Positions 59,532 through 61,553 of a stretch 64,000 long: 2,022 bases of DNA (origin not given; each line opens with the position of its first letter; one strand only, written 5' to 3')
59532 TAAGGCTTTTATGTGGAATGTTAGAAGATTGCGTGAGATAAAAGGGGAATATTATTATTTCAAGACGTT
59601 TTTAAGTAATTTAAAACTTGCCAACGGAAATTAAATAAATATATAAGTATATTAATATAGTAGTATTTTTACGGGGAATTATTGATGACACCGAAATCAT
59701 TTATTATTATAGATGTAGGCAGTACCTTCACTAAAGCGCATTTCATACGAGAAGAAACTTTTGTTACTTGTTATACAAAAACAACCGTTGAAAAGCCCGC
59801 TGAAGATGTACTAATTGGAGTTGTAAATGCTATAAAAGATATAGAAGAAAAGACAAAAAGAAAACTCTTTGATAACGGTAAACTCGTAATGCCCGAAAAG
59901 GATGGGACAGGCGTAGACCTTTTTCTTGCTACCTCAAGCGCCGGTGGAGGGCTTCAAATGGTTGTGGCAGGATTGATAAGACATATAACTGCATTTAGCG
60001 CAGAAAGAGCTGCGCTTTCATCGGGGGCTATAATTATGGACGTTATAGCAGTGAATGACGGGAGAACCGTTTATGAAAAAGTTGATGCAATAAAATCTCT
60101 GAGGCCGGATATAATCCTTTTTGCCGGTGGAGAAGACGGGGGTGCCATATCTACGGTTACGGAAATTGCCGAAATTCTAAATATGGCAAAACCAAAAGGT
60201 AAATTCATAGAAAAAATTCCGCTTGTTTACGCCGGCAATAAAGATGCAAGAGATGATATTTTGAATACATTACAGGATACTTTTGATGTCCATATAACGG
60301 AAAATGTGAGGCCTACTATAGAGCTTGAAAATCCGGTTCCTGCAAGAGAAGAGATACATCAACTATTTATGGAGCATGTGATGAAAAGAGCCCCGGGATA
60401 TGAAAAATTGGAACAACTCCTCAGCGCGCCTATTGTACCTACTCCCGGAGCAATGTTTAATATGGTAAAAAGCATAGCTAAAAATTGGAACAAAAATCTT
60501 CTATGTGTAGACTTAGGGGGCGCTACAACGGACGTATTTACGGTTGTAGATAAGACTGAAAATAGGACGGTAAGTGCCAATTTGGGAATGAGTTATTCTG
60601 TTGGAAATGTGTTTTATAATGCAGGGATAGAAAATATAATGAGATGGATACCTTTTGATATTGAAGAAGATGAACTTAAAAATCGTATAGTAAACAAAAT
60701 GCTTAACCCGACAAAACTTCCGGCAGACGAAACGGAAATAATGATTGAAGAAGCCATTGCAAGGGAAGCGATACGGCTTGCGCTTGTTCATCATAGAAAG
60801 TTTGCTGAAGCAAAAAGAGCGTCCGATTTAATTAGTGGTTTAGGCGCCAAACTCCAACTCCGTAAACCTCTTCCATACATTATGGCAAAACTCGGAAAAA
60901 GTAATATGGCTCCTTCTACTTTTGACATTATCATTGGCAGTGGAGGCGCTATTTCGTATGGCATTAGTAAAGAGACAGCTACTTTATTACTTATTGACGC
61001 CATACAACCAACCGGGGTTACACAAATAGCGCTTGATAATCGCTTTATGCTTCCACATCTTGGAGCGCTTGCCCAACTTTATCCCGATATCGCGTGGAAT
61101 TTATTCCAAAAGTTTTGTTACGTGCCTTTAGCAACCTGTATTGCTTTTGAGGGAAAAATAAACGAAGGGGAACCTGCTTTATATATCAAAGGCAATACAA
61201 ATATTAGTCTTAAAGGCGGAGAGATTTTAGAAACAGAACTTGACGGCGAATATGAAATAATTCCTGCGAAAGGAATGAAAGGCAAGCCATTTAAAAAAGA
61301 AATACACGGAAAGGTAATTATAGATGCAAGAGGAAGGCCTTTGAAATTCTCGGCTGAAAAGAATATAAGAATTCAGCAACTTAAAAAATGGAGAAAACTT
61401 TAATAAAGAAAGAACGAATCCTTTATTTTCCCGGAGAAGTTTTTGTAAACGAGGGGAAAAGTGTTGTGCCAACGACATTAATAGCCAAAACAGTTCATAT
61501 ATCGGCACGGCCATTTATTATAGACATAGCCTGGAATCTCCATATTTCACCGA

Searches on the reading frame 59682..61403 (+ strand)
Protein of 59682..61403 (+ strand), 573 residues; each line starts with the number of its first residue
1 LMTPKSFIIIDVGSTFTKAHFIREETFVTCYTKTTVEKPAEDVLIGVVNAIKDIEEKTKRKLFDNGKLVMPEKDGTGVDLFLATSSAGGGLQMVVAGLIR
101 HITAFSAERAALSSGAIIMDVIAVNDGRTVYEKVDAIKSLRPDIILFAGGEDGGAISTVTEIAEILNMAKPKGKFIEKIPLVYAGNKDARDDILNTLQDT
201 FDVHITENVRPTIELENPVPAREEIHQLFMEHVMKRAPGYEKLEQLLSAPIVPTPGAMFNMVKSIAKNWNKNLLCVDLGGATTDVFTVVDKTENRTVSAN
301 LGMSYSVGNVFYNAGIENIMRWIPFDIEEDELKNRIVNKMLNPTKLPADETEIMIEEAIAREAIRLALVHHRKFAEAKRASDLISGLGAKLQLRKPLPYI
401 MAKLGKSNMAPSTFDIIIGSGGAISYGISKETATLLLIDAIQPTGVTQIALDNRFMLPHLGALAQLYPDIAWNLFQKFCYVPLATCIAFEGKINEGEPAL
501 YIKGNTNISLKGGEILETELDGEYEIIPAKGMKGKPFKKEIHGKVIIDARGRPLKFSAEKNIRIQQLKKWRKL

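Call 61: search_protein_families(library=pfam, proteins=[window:59682-61403:+], max_evalue=0.0001)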
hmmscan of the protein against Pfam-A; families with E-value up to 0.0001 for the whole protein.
window:59682-61403:+ (573 aa): 2 families
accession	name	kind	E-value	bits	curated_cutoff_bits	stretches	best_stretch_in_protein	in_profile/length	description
PF13941.12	MutL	-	2.7e-112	376.3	27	1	8-478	2-449/450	MutL protein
PF05378.19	Hydant_A_N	-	7e-05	23.1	25.2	0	8-60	2-52/176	Hydantoinase/oxoprolinase N-terminal region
